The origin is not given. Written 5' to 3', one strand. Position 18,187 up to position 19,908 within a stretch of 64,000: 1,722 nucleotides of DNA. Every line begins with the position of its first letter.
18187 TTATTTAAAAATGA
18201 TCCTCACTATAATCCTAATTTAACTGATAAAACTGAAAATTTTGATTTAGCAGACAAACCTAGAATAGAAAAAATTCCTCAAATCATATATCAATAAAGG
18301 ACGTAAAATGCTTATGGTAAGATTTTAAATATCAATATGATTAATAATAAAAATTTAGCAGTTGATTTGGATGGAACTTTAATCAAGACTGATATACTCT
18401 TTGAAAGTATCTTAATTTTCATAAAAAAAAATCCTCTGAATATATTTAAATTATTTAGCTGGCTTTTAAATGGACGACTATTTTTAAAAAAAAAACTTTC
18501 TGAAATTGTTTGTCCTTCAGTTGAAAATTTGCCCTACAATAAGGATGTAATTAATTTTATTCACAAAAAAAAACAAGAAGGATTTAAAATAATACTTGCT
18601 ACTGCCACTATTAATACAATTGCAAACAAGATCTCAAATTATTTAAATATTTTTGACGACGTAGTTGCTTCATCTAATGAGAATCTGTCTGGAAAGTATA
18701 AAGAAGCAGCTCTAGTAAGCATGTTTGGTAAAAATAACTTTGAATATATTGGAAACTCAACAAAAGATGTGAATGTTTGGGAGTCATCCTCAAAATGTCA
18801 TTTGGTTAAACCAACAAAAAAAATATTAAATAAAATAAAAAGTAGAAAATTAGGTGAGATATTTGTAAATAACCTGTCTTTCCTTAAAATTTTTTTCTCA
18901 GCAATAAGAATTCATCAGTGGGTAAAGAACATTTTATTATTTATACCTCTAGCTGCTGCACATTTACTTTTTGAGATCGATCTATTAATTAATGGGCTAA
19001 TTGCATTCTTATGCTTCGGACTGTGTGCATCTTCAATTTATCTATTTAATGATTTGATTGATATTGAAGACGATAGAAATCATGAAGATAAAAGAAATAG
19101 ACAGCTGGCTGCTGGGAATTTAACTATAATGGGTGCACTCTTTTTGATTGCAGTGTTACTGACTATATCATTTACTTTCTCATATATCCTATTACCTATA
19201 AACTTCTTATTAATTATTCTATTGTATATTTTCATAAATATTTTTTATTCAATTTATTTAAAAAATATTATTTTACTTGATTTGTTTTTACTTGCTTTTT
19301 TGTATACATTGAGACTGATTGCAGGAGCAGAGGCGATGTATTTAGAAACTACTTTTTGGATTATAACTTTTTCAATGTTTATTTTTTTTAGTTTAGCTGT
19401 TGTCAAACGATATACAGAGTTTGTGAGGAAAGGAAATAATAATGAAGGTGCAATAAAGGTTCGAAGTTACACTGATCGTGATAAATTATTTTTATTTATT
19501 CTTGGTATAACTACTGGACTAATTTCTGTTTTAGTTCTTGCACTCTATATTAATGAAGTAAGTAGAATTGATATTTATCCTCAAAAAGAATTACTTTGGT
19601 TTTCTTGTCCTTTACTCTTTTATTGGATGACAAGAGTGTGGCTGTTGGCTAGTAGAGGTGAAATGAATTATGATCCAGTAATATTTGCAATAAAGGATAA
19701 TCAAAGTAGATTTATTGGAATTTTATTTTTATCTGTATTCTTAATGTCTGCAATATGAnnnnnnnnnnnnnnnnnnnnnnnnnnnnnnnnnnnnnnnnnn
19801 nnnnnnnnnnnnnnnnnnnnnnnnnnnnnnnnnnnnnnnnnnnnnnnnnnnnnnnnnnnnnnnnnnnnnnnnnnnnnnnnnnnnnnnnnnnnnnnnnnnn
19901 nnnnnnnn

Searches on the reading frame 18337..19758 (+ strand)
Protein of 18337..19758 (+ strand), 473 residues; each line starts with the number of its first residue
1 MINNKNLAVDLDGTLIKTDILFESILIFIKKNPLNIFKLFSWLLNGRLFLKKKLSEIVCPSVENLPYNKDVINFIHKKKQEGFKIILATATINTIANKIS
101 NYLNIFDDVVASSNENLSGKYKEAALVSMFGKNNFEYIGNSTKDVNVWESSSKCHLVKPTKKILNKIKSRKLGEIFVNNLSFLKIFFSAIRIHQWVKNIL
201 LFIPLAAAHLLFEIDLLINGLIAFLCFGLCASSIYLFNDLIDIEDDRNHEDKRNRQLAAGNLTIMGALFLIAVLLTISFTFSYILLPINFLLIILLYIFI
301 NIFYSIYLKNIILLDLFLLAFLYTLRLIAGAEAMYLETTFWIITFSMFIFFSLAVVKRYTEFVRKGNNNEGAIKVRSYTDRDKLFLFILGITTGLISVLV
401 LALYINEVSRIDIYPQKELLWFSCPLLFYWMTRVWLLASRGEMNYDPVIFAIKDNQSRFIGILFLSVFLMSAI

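Call 5: search_protein_families(library=pfam, proteins=[window:18337-19758:+], max_evalue=0.01)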
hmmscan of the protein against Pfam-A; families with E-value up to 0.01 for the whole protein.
window:18337-19758:+ (473 aa): 2 families
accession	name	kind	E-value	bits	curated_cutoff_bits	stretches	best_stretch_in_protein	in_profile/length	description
PF01040.23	UbiA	-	3.6e-17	62.9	34.2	1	207-373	12-179/250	UbiA prenyltransferase family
PF12710.13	HAD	-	0.0008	20.3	27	0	10-120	4-142/189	haloacid dehalogenase-like hydrolase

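Call 6: search_protein_families(library=ncbifam, proteins=[window:18337-19758:+], max_evalue=0.01)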
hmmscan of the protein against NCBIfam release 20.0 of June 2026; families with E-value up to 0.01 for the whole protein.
window:18337-19758:+ (473 aa): 13 families
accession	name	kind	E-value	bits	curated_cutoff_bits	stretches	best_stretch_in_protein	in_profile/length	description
NF006088.0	PRK08238.1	equivalog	1.7e-161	538.2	351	1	4-472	11-480/482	UbiA family prenyltransferase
NF008978.0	PRK12324.1-4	equivalog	1e-39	136.4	207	1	186-470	35-317/322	decaprenyl-phosphate phosphoribosyltransferase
NF008977.0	PRK12324.1-2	equivalog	2e-39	135.8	234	1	185-468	4-283/297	decaprenyl-phosphate phosphoribosyltransferase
NF008976.0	PRK12324.1-1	equivalog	1.1e-29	103.8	474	1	187-394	22-233/306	decaprenyl-phosphate phosphoribosyltransferase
NF009523.0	PRK12884.1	equivalog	2e-08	33.8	269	1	217-351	36-166/279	prenyltransferase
TIGR01475.1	ubiA_other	subfamily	1.1e-05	25.1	180.8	1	205-351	26-167/282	UbiA-like polyprenyltransferase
TIGR01473.1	cyoE_ctaB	equivalog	3.5e-05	23.7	210.3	1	221-312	38-130/281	heme o synthase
TIGR01474.1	ubiA_proteo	equivalog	7e-05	22.5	275.45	1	184-410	2-231/282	4-hydroxybenzoate octaprenyltransferase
NF003348.0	PRK04375.1-1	equivalog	0.00011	21.7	285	1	206-311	28-131/292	heme o synthase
TIGR01490.1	HAD-SF-IB-hyp1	subfamily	0.00016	22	98.3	0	68-122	89-143/202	HAD-IB family hydrolase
NF009514.0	PRK12873.1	equivalog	0.00035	20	246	1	183-285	10-114/297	4-hydroxybenzoate polyprenyltransferase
TIGR01488.1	HAD-SF-IB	subfamily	0.0022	18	45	0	8-116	3-122/177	HAD-IB family phosphatase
TIGR01487.1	Pglycolate_arch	equivalog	0.0032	17.3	122.75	0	68-123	20-75/215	phosphoglycolate phosphatase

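Call 31: search_dna_similar(query=window:18337-19755:+, collection=phages, mode=protein, max_evalue=0.001, max_rows=20)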
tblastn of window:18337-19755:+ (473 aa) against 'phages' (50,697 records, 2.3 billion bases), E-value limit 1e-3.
Records with a match: 1; places in all: 1; records where one place covers at least 80% of the query: 0.
Best place of each record, by identity: <60% 1.
By first word of the organism name: Bacteriophage 1.
By host as written in the record: - 1.
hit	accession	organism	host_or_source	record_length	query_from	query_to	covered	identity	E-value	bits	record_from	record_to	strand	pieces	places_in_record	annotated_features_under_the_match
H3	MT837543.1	Bacteriophage sp.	human fecal samples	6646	165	278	24%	35.1%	2e-12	76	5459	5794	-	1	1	record has no annotation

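Call 35: search_dna_similar(query=window:18337-19755:+, collection=plasmids, mode=protein, max_evalue=1e-10, max_rows=40)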
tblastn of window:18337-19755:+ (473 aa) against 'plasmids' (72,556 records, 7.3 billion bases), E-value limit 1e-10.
Records with a match: 90; places in all: 90; records where one place covers at least 80% of the query: 77.
Best place of each record, by identity: <60% 90.
By first word of the organism name: Rhizobium 36; Sinorhizobium 5; Azospirillum 4; Burkholderia 3; Salipiger 3; Vibrio 3; Cereibacter 3; Sphingomonadaceae 3; Mesorhizobium 3; Ruegeria 2; and 20 more.
By predicted mobility (MOB-suite, as given by PLSDB): non-mobilizable 60; conjugative 21; mobilizable 9.
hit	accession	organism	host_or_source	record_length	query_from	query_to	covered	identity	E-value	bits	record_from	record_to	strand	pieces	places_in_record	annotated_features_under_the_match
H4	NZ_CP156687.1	Burkholderia stagnalis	Bacterial cells,soils collected in ...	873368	1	473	100%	40.3%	3e-82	284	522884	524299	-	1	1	UbiA family prenyltransferase | FAD-binding oxidoreductase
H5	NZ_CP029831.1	Azospirillum ramasamyi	single cell,Cow dung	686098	9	463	96%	40.0%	7e-70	248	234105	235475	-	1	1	UbiA family prenyltransferase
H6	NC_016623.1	Azospirillum lipoferum 4B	-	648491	9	463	96%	39.6%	3e-64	232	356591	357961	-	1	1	UbiA family prenyltransferase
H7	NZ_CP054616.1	Azospirillum oryzae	cell culture,soil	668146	9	461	96%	39.3%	6e-67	240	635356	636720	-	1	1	UbiA family prenyltransferase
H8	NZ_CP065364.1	Ruegeria sp. SCSIO 43209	Galaxea fascicularis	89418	3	467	98%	38.1%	4e-71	252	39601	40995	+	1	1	UbiA family prenyltransferase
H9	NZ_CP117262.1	Rhizobium tumorigenes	Rubus sp.,pure bacterial culture,Aerial ...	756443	9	471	98%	36.1%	3e-61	223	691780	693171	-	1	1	UbiA family prenyltransferase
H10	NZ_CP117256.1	Rhizobium tumorigenes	Rubus sp.,pure bacterial culture,Aerial ...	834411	9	471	98%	36.1%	5e-61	223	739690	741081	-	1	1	UbiA family prenyltransferase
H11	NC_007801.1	Jannaschia sp. CCS1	-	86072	7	472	99%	35.4%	2e-60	221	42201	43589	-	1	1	UbiA family prenyltransferase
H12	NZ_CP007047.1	Rhizobium leguminosarum bv. trifolii WSM1689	root nodule of Trifolium uniflorum ...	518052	5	473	99%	35.0%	5e-67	240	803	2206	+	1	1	UbiA family prenyltransferase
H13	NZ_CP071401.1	Rhizobium leguminosarum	lentil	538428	5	473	99%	35.0%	4e-66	238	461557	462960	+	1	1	UbiA family prenyltransferase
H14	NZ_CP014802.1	Salipiger profundus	single cell,environmental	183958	7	458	96%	36.1%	1e-60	221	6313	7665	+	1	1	UbiA family prenyltransferase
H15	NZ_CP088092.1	Rhizobium laguerreae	cell culture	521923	5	473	99%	34.7%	3e-66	238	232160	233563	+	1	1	UbiA family prenyltransferase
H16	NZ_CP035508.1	Haematobacter massiliensis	single cell,human skin swab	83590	6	473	99%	34.8%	9e-63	228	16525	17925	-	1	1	UbiA family prenyltransferase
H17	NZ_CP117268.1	Rhizobium rhododendri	Rhododendron sp.,pure bacterial ...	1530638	7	471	98%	35.0%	2e-60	221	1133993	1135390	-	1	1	record has no annotation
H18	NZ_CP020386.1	Rhodovulum sp. MB263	cell culture,mud flat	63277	3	473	100%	34.5%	3e-63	229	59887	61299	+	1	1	UbiA family prenyltransferase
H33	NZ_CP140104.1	Vibrio alfacsensis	Scophthalmus maximus,intestinal tract ...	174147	9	457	83%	39.1%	5e-42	270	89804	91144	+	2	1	UbiA family prenyltransferase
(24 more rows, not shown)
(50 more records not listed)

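Call 36: get_annotated_region(hit=H4, flank=9000)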
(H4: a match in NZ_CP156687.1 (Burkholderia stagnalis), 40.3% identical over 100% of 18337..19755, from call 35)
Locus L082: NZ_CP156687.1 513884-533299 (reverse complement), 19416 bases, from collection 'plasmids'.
description: Burkholderia stagnalis strain YJ-2 plasmid plas2, complete sequence
organism: Burkholderia stagnalis (NCBI taxid 1503054)
taxonomy: Bacteria; Pseudomonadota; Betaproteobacteria; Burkholderiales; Burkholderiaceae; Burkholderia; Burkholderia stagnalis
host: -; source: Bacterial cells,soils collected in Guangdong Province, China; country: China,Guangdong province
typing (MOB-suite, as given by PLSDB): non-mobilizable
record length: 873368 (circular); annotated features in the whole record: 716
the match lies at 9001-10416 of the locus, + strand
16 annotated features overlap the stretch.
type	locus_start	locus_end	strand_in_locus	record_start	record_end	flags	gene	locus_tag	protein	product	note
CDS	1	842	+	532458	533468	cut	-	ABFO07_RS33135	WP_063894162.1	isocyanide synthase family protein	-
CDS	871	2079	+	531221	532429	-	-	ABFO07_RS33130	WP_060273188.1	Bcr/CflA family efflux MFS transporter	GO:0042908 - xenobiotic transport [Evidence IEA]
CDS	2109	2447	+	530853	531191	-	-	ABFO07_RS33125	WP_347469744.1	protein tyrosine phosphatase family protein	-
CDS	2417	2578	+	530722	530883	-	-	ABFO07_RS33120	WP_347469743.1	hypothetical protein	-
CDS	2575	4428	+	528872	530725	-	-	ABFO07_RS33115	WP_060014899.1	L-tyrosine/L-tryptophan isonitrile synthase family protein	-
CDS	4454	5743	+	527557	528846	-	-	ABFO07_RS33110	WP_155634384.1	nucleotide disphospho-sugar-binding domain-containing protein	-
CDS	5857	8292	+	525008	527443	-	-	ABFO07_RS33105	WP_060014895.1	hypothetical protein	-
CDS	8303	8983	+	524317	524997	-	-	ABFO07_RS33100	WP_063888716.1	class I SAM-dependent methyltransferase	-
CDS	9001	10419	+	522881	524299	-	-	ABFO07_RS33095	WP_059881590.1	UbiA family prenyltransferase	-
CDS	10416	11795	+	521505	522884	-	-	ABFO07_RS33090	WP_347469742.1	FAD-binding oxidoreductase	-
CDS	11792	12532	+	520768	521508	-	-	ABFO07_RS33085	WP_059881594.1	SDR family oxidoreductase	-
CDS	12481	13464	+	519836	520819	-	-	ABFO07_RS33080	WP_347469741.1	SDR family oxidoreductase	-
CDS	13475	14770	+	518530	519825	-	-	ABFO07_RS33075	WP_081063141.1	NAD(P)/FAD-dependent oxidoreductase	-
CDS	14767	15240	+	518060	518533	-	-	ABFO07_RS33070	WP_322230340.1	GtrA family protein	GO:0000271 - polysaccharide biosynthetic process [Evidence IEA]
CDS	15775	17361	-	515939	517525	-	-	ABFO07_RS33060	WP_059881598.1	glycosyl hydrolase family 18 protein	GO:0005975 - carbohydrate metabolic process [Evidence IEA]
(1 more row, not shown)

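Call 44: get_annotated_region(hit=H33, flank=9000)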
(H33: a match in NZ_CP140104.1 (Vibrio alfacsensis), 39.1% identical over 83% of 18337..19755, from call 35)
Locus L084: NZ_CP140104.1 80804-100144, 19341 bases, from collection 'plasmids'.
description: Vibrio alfacsensis strain VA-1 plasmid plas1, complete sequence
organism: Vibrio alfacsensis (NCBI taxid 1074311)
taxonomy: Bacteria; Pseudomonadota; Gammaproteobacteria; Vibrionales; Vibrionaceae; Vibrio; Vibrio alfacsensis
host: -; source: Scophthalmus maximus,intestinal tract of diseased ultured adult turbot from a factory breeding base; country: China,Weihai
typing (MOB-suite, as given by PLSDB): non-mobilizable
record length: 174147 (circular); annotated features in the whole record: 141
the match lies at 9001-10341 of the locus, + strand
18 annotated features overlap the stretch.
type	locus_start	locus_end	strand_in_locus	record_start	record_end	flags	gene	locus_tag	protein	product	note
CDS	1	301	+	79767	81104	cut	prsR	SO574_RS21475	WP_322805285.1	PEP-CTERM-box response regulator transcription factor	GO:0045893 - positive regulation of DNA-templated transcription [Evidence IEA]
CDS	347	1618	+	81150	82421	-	-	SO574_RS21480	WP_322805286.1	hypothetical protein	-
CDS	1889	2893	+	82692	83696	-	-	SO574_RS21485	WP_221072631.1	tyrosine-type recombinase/integrase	GO:0015074 - DNA integration [Evidence IEA]; GO:0006310 - DNA recombination [Evidence IEA]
CDS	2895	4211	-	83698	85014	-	-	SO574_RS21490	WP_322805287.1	putative O-glycosylation ligase, exosortase A system-associated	-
CDS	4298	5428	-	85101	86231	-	-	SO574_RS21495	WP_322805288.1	glycosyltransferase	-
CDS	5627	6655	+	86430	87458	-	-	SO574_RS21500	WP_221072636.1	GHMP kinase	-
CDS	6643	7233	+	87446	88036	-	-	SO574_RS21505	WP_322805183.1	D-sedoheptulose 7-phosphate isomerase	-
CDS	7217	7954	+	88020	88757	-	-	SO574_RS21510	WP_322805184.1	nucleotidyltransferase family protein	-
CDS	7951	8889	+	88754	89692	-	-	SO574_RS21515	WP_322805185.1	hypothetical protein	-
CDS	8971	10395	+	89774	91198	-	-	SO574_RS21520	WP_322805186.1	UbiA family prenyltransferase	-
CDS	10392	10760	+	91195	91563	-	-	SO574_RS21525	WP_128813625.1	EamA family transporter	-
CDS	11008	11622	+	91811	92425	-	-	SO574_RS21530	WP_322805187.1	hypothetical protein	-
CDS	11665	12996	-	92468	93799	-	-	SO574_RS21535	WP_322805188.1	hypothetical protein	-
CDS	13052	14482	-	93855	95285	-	-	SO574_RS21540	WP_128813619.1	hypothetical protein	-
CDS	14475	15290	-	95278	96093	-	-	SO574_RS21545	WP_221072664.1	XrtA-associated tyrosine autokinase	-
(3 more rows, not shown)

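Call 45: get_annotated_region(hit=H12, flank=9000)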
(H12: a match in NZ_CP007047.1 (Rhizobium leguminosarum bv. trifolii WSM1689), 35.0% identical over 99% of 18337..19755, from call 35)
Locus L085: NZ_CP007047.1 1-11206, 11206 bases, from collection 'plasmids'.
description: Rhizobium leguminosarum bv. trifolii WSM1689 plasmid unnamed2, complete sequence
organism: Rhizobium leguminosarum bv. trifolii WSM1689 (NCBI taxid 754523)
taxonomy: Bacteria; Pseudomonadota; Alphaproteobacteria; Hyphomicrobiales; Rhizobiaceae; Rhizobium; Rhizobium leguminosarum; Rhizobium leguminosarum bv. trifolii WSM1689
host: -; source: root nodule of Trifolium uniflorum collected on the edge of a valley; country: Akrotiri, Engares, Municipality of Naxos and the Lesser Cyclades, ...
typing (MOB-suite, as given by PLSDB): non-mobilizable
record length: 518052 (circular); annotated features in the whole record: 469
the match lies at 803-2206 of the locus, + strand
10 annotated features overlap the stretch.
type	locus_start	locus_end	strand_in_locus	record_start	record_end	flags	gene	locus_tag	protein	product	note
CDS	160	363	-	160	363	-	-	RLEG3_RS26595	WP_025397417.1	hypothetical protein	-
CDS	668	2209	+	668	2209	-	-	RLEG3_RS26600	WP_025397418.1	UbiA family prenyltransferase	-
CDS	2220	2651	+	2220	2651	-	-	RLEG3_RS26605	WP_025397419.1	GtrA family protein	-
CDS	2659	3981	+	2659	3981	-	-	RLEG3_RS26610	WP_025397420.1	FAD-binding oxidoreductase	-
CDS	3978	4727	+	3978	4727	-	-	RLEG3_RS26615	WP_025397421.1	SDR family oxidoreductase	-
CDS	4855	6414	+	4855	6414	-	-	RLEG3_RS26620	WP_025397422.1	hypothetical protein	-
CDS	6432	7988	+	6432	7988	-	-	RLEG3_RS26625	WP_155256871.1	hypothetical protein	-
CDS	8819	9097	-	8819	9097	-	-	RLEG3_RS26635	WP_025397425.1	hypothetical protein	-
CDS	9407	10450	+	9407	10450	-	-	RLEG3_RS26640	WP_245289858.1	ABC transporter ATP-binding protein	-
CDS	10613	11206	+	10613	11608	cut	-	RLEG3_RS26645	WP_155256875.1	Fe(3+) ABC transporter substrate-binding protein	-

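Call 46: search_protein_families(library=pfam, proteins=[L085:4855-6411:+, L085:6432-7985:+, L084:11668-12996:-, L084:13055-14482:-, L084:7951-8886:+, L082:5857-8289:+], max_evalue=1)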
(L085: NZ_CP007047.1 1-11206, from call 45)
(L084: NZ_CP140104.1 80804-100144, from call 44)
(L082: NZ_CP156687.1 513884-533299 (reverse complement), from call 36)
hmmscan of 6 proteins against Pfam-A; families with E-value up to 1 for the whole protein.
L085:4855-6411:+ (519 aa): 1 family
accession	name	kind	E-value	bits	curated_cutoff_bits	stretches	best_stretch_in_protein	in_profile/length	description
PF16082.10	Phage_holin_2_4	-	0.65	10.4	30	1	185-247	15-73/77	Bacteriophage holin family, superfamily II-like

L085:6432-7985:+ (518 aa): 0 families

L084:11668-12996:- (443 aa): 3 families
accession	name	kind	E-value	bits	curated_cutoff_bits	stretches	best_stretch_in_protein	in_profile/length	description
PF10043.14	DUF2279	-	0.025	15.7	28.6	1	343-375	58-90/91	Predicted periplasmic lipoprotein (DUF2279)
PF19394.4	DUF5969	-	0.074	13.8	25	1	29-77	40-88/93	Family of unknown function (DUF5969)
PF10178.14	PAC3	-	0.17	12.6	21.2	0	301-338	24-61/87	Proteasome assembly chaperone 3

L084:13055-14482:- (476 aa): 2 families
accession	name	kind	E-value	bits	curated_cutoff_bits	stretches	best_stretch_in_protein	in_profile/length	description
PF19446.4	DUF5984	-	0.079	12.7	23.8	0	193-211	19-37/245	Family of unknown function (DUF5984)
PF12364.13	DUF3648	-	0.096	13.4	20.6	1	350-414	41-109/141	Protein of unknown function (DUF3648)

L084:7951-8886:+ (312 aa): 1 family
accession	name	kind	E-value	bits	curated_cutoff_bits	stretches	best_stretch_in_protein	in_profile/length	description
PF03545.18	YopE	-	0.057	14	25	1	204-239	23-58/70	Yersinia virulence determinant (YopE)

L082:5857-8289:+ (811 aa): 0 families

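Call 53: list_cluster_members(proteins=[P0001, window:18337-19755:+, window:24936-26228:+])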
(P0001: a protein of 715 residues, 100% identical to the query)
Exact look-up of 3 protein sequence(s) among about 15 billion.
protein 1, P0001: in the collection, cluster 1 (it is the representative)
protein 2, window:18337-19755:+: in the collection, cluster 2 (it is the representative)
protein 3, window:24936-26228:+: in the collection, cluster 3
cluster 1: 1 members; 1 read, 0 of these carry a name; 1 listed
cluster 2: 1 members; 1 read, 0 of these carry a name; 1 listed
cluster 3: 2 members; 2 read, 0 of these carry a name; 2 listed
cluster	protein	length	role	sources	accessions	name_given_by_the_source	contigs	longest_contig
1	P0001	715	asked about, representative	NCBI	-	-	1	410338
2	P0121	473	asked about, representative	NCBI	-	-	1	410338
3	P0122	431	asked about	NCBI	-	-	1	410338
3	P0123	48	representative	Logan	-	-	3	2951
